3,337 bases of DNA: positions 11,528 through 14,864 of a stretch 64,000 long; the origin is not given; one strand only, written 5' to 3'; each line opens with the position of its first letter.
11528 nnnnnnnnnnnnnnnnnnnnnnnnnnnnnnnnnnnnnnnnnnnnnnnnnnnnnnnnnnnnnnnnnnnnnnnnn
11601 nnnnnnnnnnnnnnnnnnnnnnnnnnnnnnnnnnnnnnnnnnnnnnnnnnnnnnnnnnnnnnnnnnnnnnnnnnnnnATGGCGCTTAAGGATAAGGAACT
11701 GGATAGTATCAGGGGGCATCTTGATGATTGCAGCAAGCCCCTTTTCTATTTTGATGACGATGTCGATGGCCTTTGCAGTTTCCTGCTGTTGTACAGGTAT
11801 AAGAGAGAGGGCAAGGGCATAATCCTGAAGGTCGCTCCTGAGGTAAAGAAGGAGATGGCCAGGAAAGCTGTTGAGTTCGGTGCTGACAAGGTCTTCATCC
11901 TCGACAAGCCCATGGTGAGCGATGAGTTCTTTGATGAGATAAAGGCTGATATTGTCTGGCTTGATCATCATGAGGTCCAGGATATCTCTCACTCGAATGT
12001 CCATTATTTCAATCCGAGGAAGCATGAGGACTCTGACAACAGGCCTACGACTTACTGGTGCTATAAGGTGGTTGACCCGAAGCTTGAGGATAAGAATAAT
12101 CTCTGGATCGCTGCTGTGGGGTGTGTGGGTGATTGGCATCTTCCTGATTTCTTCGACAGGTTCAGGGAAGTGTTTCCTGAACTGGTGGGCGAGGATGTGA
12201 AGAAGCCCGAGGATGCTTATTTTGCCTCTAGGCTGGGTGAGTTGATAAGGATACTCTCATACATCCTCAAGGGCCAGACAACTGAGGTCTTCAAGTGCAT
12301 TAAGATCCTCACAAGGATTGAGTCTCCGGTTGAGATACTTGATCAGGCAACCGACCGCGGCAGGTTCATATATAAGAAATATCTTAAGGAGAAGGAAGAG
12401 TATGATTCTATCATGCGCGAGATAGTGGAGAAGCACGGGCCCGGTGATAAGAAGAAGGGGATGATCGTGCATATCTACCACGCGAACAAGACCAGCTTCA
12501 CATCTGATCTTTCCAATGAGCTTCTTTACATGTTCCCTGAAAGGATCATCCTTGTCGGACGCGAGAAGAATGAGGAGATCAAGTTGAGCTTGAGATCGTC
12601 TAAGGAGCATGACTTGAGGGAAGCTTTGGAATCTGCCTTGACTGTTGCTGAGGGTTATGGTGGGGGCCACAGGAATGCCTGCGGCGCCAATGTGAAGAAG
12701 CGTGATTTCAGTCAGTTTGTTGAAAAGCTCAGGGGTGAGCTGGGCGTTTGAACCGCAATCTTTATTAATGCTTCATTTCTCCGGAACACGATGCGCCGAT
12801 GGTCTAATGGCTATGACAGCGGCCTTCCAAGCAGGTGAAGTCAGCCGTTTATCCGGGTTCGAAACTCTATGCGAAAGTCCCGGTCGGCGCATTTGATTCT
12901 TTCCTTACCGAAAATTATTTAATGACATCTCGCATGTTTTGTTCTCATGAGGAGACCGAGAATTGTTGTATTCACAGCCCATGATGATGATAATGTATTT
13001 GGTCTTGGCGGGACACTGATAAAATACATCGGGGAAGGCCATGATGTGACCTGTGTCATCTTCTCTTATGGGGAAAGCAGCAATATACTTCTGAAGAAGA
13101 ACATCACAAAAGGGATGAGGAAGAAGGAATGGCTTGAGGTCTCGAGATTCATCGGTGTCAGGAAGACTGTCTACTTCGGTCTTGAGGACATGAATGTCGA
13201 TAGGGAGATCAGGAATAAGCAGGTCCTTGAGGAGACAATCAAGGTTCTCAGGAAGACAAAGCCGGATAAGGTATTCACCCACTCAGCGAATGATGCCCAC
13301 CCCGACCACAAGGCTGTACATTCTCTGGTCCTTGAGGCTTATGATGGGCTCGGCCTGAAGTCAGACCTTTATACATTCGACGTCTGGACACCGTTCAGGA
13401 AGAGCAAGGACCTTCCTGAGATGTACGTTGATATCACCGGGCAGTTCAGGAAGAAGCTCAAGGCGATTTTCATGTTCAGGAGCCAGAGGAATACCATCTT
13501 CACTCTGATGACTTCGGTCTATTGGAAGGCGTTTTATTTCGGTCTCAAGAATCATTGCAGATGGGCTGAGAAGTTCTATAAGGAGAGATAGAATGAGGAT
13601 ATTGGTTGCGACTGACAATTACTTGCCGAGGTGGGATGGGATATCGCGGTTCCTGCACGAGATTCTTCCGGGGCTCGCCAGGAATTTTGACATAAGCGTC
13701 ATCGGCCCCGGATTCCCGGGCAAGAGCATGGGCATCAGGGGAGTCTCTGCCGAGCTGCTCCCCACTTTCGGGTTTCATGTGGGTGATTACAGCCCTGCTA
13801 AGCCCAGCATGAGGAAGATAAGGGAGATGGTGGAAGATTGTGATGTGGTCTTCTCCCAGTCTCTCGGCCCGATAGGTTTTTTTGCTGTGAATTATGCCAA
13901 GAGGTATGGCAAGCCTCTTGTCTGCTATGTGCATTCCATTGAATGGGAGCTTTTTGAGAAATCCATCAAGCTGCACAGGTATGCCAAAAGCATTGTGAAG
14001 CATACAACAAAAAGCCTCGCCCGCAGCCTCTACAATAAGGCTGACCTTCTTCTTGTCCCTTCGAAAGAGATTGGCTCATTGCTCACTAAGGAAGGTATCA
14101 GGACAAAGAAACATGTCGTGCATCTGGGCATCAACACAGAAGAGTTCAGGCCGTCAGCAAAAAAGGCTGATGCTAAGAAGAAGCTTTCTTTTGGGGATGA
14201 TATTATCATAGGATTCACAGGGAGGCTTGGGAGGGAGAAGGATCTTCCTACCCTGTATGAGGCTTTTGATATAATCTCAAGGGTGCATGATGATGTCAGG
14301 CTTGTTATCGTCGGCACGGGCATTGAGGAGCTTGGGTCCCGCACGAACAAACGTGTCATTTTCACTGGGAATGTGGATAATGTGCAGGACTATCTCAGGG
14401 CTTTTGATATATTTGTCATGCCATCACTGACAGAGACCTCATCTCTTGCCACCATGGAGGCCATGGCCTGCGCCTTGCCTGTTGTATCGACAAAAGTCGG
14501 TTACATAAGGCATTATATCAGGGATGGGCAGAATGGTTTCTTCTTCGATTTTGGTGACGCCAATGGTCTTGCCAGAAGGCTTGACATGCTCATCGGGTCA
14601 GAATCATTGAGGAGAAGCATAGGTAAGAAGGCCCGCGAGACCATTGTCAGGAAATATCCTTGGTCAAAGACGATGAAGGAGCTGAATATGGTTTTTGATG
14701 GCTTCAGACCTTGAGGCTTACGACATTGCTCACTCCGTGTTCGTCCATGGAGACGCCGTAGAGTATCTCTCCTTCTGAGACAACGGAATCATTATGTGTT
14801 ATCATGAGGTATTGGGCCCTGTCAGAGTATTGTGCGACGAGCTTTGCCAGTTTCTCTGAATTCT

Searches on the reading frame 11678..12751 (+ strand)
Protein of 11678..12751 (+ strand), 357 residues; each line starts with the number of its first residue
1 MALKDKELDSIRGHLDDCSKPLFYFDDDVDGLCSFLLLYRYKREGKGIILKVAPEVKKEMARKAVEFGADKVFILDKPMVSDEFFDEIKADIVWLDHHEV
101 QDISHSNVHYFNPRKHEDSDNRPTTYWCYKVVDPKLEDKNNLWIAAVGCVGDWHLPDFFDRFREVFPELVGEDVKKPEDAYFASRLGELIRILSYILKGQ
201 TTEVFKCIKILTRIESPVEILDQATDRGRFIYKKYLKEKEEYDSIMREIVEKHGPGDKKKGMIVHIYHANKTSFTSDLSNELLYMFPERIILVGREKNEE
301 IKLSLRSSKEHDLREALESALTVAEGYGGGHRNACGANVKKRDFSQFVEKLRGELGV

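Call 45: search_protein_families(library=pfam, proteins=[window:11678-12751:+], max_evalue=0.001)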
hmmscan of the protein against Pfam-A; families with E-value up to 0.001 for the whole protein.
window:11678-12751:+ (357 aa): 2 families
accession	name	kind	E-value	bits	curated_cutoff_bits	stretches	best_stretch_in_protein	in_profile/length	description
PF02272.25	DHHA1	-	3.4e-11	43.9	25.9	1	278-352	21-97/102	DHHA1 domain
PF01368.27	DHH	-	1.8e-07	31.9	28.1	1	26-130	7-100/125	DHH family, N-terminal domain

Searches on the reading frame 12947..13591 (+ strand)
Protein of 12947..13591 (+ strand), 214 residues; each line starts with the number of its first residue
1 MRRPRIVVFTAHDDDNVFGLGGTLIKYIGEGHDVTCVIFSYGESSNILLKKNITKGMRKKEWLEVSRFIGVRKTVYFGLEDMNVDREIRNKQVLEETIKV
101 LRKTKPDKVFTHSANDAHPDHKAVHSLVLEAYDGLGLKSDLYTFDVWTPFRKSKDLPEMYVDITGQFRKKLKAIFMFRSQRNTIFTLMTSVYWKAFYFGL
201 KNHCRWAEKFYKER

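Call 45: search_protein_families(library=pfam, proteins=[window:12947-13591:+], max_evalue=0.001)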
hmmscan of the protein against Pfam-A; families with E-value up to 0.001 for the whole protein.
window:12947-13591:+ (214 aa): 1 family
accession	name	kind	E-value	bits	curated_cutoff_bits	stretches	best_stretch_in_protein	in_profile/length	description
PF02585.22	PIG-L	-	1.5e-25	90.6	28.2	1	7-132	1-129/129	GlcNAc-PI de-N-acetylase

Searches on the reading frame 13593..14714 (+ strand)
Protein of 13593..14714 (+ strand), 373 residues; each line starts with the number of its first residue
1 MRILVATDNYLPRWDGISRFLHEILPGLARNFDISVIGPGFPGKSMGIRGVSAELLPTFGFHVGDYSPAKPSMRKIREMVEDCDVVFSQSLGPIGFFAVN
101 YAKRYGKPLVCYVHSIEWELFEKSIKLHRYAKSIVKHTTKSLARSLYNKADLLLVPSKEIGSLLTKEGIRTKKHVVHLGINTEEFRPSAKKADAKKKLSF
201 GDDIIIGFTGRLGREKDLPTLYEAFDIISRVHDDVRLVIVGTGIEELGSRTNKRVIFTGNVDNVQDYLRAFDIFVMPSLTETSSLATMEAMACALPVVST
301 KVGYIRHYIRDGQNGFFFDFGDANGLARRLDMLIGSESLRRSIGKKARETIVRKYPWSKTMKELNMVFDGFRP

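Call 45: search_protein_families(library=pfam, proteins=[window:13593-14714:+], max_evalue=0.001)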
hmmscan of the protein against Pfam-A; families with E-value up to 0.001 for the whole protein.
window:13593-14714:+ (373 aa): 6 families
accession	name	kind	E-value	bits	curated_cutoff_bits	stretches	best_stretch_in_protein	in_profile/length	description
PF13692.12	Glyco_trans_1_4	-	3.2e-35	121.9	27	1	205-334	3-140/142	Glycosyl transferases group 1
PF00534.26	Glycos_transf_1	-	5.8e-35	120.8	26.4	1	191-349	3-171/172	Glycosyl transferases group 1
PF13439.12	Glyco_transf_4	-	2.2e-19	70.5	28.5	1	15-184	2-170/170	Glycosyltransferase Family 4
PF13579.12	Glyco_trans_4_4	-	2.9e-09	37.9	29.7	1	16-179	2-158/158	Glycosyl transferase 4-like domain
PF13524.12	Glyco_trans_1_2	-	1.7e-07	31.8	25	1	234-364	14-142/144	Glycosyl transferase-like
PF20706.3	GT4-conflict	-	3e-06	26.9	26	1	126-302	124-314/385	Family 4 Glycosyltransferase in conflict systems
